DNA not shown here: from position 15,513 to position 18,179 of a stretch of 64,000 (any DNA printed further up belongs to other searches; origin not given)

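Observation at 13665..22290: AT-rich ~8.6 kb membrane-lipid/head-group cluster wedged between tig and clpP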

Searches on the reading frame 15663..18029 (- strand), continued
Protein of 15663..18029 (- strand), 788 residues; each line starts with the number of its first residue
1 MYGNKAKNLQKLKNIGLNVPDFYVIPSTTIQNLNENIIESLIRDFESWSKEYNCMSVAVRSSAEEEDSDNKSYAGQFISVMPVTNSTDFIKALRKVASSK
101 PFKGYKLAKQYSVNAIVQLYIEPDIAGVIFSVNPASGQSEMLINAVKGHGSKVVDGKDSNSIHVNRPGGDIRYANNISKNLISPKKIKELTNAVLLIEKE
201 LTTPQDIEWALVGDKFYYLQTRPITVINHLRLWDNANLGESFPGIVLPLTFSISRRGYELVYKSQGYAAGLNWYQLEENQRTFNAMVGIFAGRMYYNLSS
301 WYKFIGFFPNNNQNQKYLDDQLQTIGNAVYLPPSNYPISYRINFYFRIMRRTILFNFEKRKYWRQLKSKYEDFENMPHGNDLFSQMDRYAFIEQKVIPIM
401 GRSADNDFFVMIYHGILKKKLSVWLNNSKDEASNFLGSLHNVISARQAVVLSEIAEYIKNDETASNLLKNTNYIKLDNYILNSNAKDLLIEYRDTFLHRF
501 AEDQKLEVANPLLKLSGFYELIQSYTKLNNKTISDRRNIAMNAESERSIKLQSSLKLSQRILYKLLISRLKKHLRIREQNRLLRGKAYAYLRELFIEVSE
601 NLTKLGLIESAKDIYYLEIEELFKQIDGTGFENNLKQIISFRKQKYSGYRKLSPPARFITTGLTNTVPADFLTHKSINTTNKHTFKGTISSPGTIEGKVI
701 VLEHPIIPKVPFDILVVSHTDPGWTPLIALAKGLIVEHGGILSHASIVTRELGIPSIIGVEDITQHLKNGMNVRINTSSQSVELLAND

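Call 64: find_encoding_contigs(protein=P0062, flank=10000, max_places=1)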
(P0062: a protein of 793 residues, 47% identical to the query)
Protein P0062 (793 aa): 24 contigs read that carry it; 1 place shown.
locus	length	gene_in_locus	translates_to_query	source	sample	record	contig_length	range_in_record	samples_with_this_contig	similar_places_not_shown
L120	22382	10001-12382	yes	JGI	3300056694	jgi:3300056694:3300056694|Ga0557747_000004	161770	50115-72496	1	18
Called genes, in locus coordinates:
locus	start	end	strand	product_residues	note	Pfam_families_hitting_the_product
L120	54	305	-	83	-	-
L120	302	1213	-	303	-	PF13676:TIR_2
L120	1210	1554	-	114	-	-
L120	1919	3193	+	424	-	PF02195:ParB_N, PF01555:N6_N4_Mtase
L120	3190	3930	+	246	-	PF01555:N6_N4_Mtase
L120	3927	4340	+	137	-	-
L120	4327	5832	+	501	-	PF17289:Terminase_6C (weak)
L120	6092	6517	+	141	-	-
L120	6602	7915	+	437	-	PF01467:CTP_transf_like, PF13714:PEP_mutase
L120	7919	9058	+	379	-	PF02776:TPP_enzyme_N, PF02775:TPP_enzyme_C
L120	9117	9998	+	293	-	-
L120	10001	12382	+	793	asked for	PF01326:PPDK_N, PF27448:Rph_4th, PF00391:PEP-utilizers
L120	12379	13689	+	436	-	PF00999:Na_H_Exchanger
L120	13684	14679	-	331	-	PF00583:Acetyltransf_1 (faint), PF13508:Acetyltransf_7 (faint)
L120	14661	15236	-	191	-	PF01066:CDP-OH_P_transf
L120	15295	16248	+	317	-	PF01040:UbiA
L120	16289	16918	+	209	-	PF01553:Acyltransferase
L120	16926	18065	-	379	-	PF25371:DUF7884, PF02353:CMAS, PF01728:FtsJ (weak), PF05175:MTS, PF13489:Methyltransf_23, PF08241:Methyltransf_11, PF08242:Methyltransf_12, PF13649:Methyltransf_25, +1 more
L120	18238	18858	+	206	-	PF07947:YhhN (faint)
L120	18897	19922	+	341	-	PF00348:polyprenyl_synt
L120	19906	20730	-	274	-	-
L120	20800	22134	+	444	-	PF00239:Resolvase, PF07508:Recombinase, PF13408:Zn_ribbon_recom (weak)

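Call 65: find_related_loci(query=A1, collection=viral_contigs, flank=10000)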
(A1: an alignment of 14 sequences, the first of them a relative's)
Query A1 (788 aa) in viral_contigs; peptide patterns used: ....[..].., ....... (x = any residue, [..] = any of these).
25 stretches matched a pattern, but none encodes a relative of the query by tblastn (E <= 1e-3).

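Call 66: search_dna_similar(query=window:15666-18029:-, collection=phages, mode=protein, max_rows=10)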
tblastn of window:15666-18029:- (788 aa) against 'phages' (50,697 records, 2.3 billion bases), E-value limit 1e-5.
Records with a match: 8; places in all: 8; records where one place covers at least 80% of the query: 0.
Best place of each record, by identity: <60% 8.
By first word of the organism name: Listeria 4; Bacteriophage 2; Acinetobacter 2.
By host as written in the record: Listeria monocytogenes 4; - 4.
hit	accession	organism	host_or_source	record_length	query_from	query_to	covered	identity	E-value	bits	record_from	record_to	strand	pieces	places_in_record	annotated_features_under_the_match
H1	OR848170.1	Listeria phage LM 4-14-1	Listeria monocytogenes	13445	55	785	46%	29.6%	2e-22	175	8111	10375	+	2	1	record has no annotation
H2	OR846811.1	Listeria phage LM 4-11-1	Listeria monocytogenes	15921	55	785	46%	29.6%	2e-22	175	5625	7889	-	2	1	record has no annotation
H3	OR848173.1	Listeria phage LM 4-14-1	Listeria monocytogenes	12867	55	785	46%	29.4%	9e-22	169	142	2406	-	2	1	record has no annotation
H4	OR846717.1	Listeria phage LM 4-11-1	Listeria monocytogenes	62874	55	785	46%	29.4%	1e-21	169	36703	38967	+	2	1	record has no annotation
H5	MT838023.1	Bacteriophage sp.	human fecal samples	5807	57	776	35%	31.3%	3e-10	128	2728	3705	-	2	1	record has no annotation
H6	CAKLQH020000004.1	Acinetobacter phage MD-2021a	not known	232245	713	778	8%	39.4%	9e-9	66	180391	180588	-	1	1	ppsA: phosphoenolpyruvate synthase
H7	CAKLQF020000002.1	Acinetobacter phage MD-2021a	not known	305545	713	778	8%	39.4%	9e-9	66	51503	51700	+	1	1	ppsA: phosphoenolpyruvate synthase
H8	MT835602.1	Bacteriophage sp.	human fecal samples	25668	711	778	9%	33.8%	6e-8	63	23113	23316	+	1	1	record has no annotation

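Call 72: search_protein_families(library=ncbifam, proteins=[L088:6104-7114:+, L088:5095-6042:+, L088:2588-3670:+, L088:11279-11893:+, L088:1397-2530:+, L087:7154-8185:-, L087:4580-6262:-, L087:9317-10180:-, L087:93-608:-, L087:608-1132:-], max_evalue=0.001)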
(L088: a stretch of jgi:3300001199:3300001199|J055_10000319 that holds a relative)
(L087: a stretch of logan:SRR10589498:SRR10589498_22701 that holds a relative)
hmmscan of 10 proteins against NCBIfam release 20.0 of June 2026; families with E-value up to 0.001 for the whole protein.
L088:6104-7114:+ (337 aa): 0 families

L088:5095-6042:+ (316 aa): 4 families
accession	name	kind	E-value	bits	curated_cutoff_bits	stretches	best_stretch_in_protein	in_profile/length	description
TIGR01746.1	Thioester-redct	subfamily_domain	1.1e-07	31.4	213.35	1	60-265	84-301/371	thioester reductase domain-containing protein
NF005539.0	PRK07201.1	equivalog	2.9e-07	29.6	549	1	1-207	1-231/657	SDR family oxidoreductase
NF058621.1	DiazavRedAvaA7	equivalog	0.00013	21.7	400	0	1-74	1-74/304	3-diazoavenalumate denitrifying reductase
TIGR03466.1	HpnA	hypoth_equivalog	0.00076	18.5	367.65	0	2-107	2-114/327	hopanoid-associated sugar epimerase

L088:2588-3670:+ (361 aa): 0 families

L088:11279-11893:+ (205 aa): 0 families

L088:1397-2530:+ (378 aa): 25 families
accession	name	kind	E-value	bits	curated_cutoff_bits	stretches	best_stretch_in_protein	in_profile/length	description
NF008686.0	PRK11705.1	equivalog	9.3e-66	222.4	400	1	37-375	35-371/383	cyclopropane fatty acyl phospholipid synthase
NF053839.1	CPFASynBruc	equivalog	2.5e-63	214.4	600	1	18-375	17-383/410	cyclopropane fatty acid synthase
NF040703.1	cyclopro_CfaB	exception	1.4e-55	188.7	650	1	19-377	16-377/393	C17 cyclopropane fatty acid synthase CfaB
NF040660.1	mycolic_MTase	equivalog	2.7e-31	109.2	390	1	111-367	6-274/283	cyclopropane mycolic acid synthase family methyltransferase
TIGR01983.1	UbiG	equivalog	2e-12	46.9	102.95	1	164-274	48-156/228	bifunctional 2-polyprenyl-6-hydroxyphenol methylase/3-demethylubiquinol 3-O-methyltransferase UbiG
NF043040.1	corrin_prot_MT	hypoth_equivalog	1.6e-10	40.8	180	1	145-269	23-147/216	corrinoid protein-associated methyltransferase CpaM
NF041943.1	GPPMT_Stmyces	equivalog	1.1e-09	38.5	400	1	115-275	30-184/272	geranyl diphosphate 2-C-methyltransferase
NF045825.1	FAmtase_mtf2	equivalog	1.4e-09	37.6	400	1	168-268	61-157/248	fatty-acid O-methyltransferase Mtf2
NF041675.1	sarc_dimgly_tmase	equivalog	1.1e-06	28.9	550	1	143-269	43-169/278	sarcosine/dimethylglycine N-methyltransferase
NF045667.1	MTase_DVU1556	equivalog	5.1e-06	26.1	155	1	159-326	16-177/213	DVU_1556 family methyltransferase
NF045823.1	PthPhpthDimycoMt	equivalog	7.3e-06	25.3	300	1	168-268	69-165/256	phthiotriol/phenolphthiotriol dimycocerosates methyltransferase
NF001244.0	PRK00216.1-5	equivalog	8.3e-06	25.3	216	1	163-269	46-153/236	bifunctional demethylmenaquinone methyltransferase/2-methoxy-6-polyprenyl-1,4-benzoquinol methylase UbiE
TIGR02021.1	BchM-ChlM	equivalog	9.3e-06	25.2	158.9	1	154-260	45-146/218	magnesium protoporphyrin IX methyltransferase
TIGR01934.1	MenG_MenH_UbiE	subfamily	1.2e-05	24.7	158.35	1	163-270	37-142/223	ubiquinone/menaquinone biosynthesis methyltransferase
NF052510.1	methyltran_MpqE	exception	1.3e-05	24.7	335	1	162-267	43-149/234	methyl-plastoquinone biosynthesis methyltransferase MpqE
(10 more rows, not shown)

L087:7154-8185:- (344 aa): 22 families
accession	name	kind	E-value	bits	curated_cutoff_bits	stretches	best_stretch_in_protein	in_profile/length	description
NF005539.0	PRK07201.1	equivalog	4.1e-28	98.5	549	1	1-270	1-264/657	SDR family oxidoreductase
TIGR01746.1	Thioester-redct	subfamily_domain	3.7e-22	79.1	213.35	1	3-182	2-198/371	thioester reductase domain-containing protein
TIGR03466.1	HpnA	hypoth_equivalog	2.9e-15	56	367.65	1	2-180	2-171/327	hopanoid-associated sugar epimerase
TIGR01777.1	yfcH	hypoth_equivalog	5.3e-14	52.5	207.35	1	3-181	1-167/292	TIGR01777 family oxidoreductase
TIGR04180.1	EDH_00030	hypoth_equivalog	9.6e-14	51.1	475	1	3-292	1-276/297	NAD-dependent 4,6-dehydratase LegB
NF043036.1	ErythonDh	equivalog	1.1e-13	51.1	325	1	1-175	1-175/321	D-erythronate dehydrogenase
TIGR02197.1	heptose_epim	equivalog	7.7e-12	45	274.6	1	3-293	1-278/316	ADP-glyceromanno-heptose 6-epimerase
TIGR01179.1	galE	equivalog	2.8e-11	42.8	262.3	1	3-175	2-172/332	UDP-glucose 4-epimerase GalE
NF052578.1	StrlDmthSdmBMthl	equivalog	5.9e-10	39.4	600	1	1-158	1-149/328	sterol demethylase protein SdmB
TIGR01181.1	dTDP_gluc_dehyt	equivalog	6.6e-10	38.6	365.1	1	3-283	2-273/321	dTDP-glucose 4,6-dehydratase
NF042423.1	oxyalk_red_Shew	equivalog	1.2e-09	37.7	580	1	3-180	11-175/331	2-alkyl-3-oxoalkanoate reductase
NF047922.1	GDPFucSynFcl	equivalog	6.2e-09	35.7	500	1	69-284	51-265/308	GDP-L-fucose synthase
NF038078.1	NRPS_MxcG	equivalog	1.6e-08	32.3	2300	1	3-166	1085-1262/1442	myxochelin non-ribosomal peptide synthetase MxcG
NF050030.1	thlkprotThyD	equivalog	1.9e-06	27.3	400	1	1-262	1-240/305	thylakoid membrane protein ThyD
TIGR03589.1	PseB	equivalog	1.9e-06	27.1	407.75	1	2-122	6-124/324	UDP-N-acetylglucosamine 4,6-dehydratase (inverting)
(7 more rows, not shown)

L087:4580-6262:- (561 aa): 45 families (the best 25 are shown)
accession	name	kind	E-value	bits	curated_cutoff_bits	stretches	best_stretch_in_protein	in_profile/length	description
TIGR04317.1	W_rSAM_matur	equivalog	5.3e-16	58.7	380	1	217-374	7-170/349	tungsten cofactor oxidoreductase radical SAM maturase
NF038283.1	viperin_w_prok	equivalog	5.9e-15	55.2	180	1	221-312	9-105/281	viperin family antiviral radical SAM protein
NF045702.1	rSAM_GDGT_ether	equivalog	4.4e-12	45.4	450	1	219-388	91-266/486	tetraether lipid synthase Tes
TIGR02666.1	moaA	equivalog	2.2e-11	43.3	284.05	1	221-329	17-129/336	GTP 3',8-cyclase MoaA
TIGR04546.1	rSAM_ahbC_deAc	equivalog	4.2e-11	42.3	650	1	206-381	31-205/390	12,18-didecarboxysiroheme deacetylase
TIGR04054.1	rSAM_NirJ1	equivalog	8.2e-11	41.1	650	1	220-329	42-149/387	putative heme d1 biosynthesis radical SAM protein NirJ1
TIGR00530.1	AGP_acyltrn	subfamily_domain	1.2e-10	41.3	102.95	1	31-147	8-120/130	1-acylglycerol-3-phosphate O-acyltransferase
TIGR04055.1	rSAM_NirJ2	equivalog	1.3e-10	41.3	500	1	221-356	7-140/326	putative heme d1 biosynthesis radical SAM protein NirJ2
TIGR03470.1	HpnH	equivalog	9e-10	38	225.05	1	218-327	32-136/318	adenosyl-hopene transferase HpnH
NF006386.0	PRK08633.1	equivalog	1.1e-09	36.6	1221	1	4-158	406-552/1147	acyl-[ACP]--phospholipid O-acyltransferase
NF045646.2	rSAM_Se_TrsS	equivalog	1.9e-09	36.6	490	1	218-357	90-230/441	radical SAM (seleno)protein TrsS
TIGR04347.1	pseudo_SAM_Halo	equivalog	3.2e-09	36.5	525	1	220-330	44-152/390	TIGR04347 family pseudo-SAM/SPASM protein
NF001199.0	PRK00164.2-1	equivalog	7.1e-09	35.2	231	1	221-400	19-200/308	GTP 3',8-cyclase MoaA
TIGR04080.1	rSAM_pep_cyc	equivalog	1.1e-08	34.3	500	1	218-324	111-213/440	KxxxW cyclic peptide radical SAM maturase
TIGR04251.1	SCM_rSAM_ScmF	equivalog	1.3e-08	34.6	400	1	221-326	11-117/353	SynChlorMet cassette radical SAM/SPASM protein ScmF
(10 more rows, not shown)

L087:9317-10180:- (288 aa): 11 families
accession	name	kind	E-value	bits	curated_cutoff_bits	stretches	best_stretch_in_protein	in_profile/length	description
TIGR00147.1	TIGR00147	subfamily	2.7e-37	128.3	118.65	1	27-286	36-292/296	YegS/Rv2252/BmrU family lipid kinase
NF009602.0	PRK13054.1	equivalog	2.6e-31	108.9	284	1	30-286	38-290/301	lipid kinase YegS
NF009604.0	PRK13057.1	equivalog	1.4e-28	99.7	274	1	32-287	46-293/302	lipid kinase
NF009874.0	PRK13337.1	equivalog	1.9e-28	99.2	385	1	31-268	41-274/305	diacylglycerol kinase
NF009603.0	PRK13055.1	subfamily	1.6e-27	96.3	342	1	31-263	42-273/335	diacylglycerol kinase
TIGR03702.1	lip_kinase_YegS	equivalog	4.1e-26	91.7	387.45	1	28-286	32-286/295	lipid kinase YegS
NF009605.0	PRK13059.1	equivalog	7.2e-26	90.8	313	1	36-267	44-271/295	putative lipid kinase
NF002033.0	PRK00861.1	subfamily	2e-20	72.7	293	1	27-287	45-303/328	putative lipid kinase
NF040993.1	MamU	equivalog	1.7e-19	70.4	400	1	33-286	43-292/296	lipid kinase MamU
NF009025.0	PRK12361.1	equivalog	1.1e-15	56.9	505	1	28-287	276-538/546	hypothetical protein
NF008882.0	PRK11914.1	equivalog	2.5e-15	56.4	302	1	33-258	49-274/306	diacylglycerol kinase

L087:93-608:- (172 aa): 0 families

L087:608-1132:- (175 aa): 0 families

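Call 80: search_protein_families(library=pfam, proteins=[L030:8009-9100:+, L024:5183-5806:+, L021:2457-3008:-, L028:17009-17917:-, L023:11800-12873:-, L030:7057-8019:+], max_evalue=0.01)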
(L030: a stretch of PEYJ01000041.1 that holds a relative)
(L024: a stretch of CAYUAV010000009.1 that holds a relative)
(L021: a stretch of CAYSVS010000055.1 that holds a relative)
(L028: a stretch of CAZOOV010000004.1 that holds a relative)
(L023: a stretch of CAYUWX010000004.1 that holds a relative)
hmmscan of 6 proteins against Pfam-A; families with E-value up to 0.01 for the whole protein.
L030:8009-9100:+ (364 aa): 1 family
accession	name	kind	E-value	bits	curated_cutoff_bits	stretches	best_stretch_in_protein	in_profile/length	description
PF11899.13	DUF3419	-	2.6e-68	231.4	28.2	1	9-360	10-382/385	Protein of unknown function (DUF3419)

L024:5183-5806:+ (208 aa): 0 families

L021:2457-3008:- (184 aa): 0 families

L028:17009-17917:- (303 aa): 2 families
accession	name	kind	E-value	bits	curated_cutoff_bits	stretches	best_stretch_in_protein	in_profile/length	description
PF00781.29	DAGK_cat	-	3.2e-20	72.4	23.6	1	15-132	4-125/125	Diacylglycerol kinase catalytic domain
PF19279.4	YegS_C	-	2.9e-07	30.8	27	1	192-286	45-141/158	YegS C-terminal NAD kinase beta sandwich-like domain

L023:11800-12873:- (358 aa): 7 families
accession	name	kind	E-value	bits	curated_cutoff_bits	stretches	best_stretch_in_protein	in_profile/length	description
PF07993.18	NAD_binding_4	-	4.9e-32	111.5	20.1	1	16-246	1-257/258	Male sterility protein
PF01370.27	Epimerase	-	2.9e-21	76.4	20.9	1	14-253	1-227/240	NAD dependent epimerase/dehydratase family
PF01073.25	3Beta_HSD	-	4.8e-13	49.2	22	1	15-175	1-159/280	3-beta hydroxysteroid dehydrogenase/isomerase family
PF16363.11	GDP_Man_Dehyd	-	5.8e-13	49.4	27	1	15-301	1-287/332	GDP-mannose 4,6 dehydratase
PF13460.12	NAD_binding_10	-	5.3e-08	33.4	27.2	1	18-195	1-149/184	NAD(P)H-binding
PF04321.23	RmlD_sub_bind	-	6.7e-07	29.1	27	1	12-195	1-154/287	RmlD substrate binding domain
PF02719.21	Polysacc_synt_2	-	1.4e-06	28.1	20.2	1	14-136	1-128/293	Polysaccharide biosynthesis protein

L030:7057-8019:+ (321 aa): 4 families
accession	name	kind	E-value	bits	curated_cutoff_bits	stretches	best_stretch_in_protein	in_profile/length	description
PF07993.18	NAD_binding_4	-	3.7e-15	56.2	20.1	1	69-214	85-258/258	Male sterility protein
PF04321.23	RmlD_sub_bind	-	8.9e-09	35.3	27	1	12-163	1-157/287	RmlD substrate binding domain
PF01370.27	Epimerase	-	5.3e-08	33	20.9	1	14-161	1-176/240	NAD dependent epimerase/dehydratase family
PF13460.12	NAD_binding_10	-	8.2e-05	23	27.2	1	18-160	1-149/184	NAD(P)H-binding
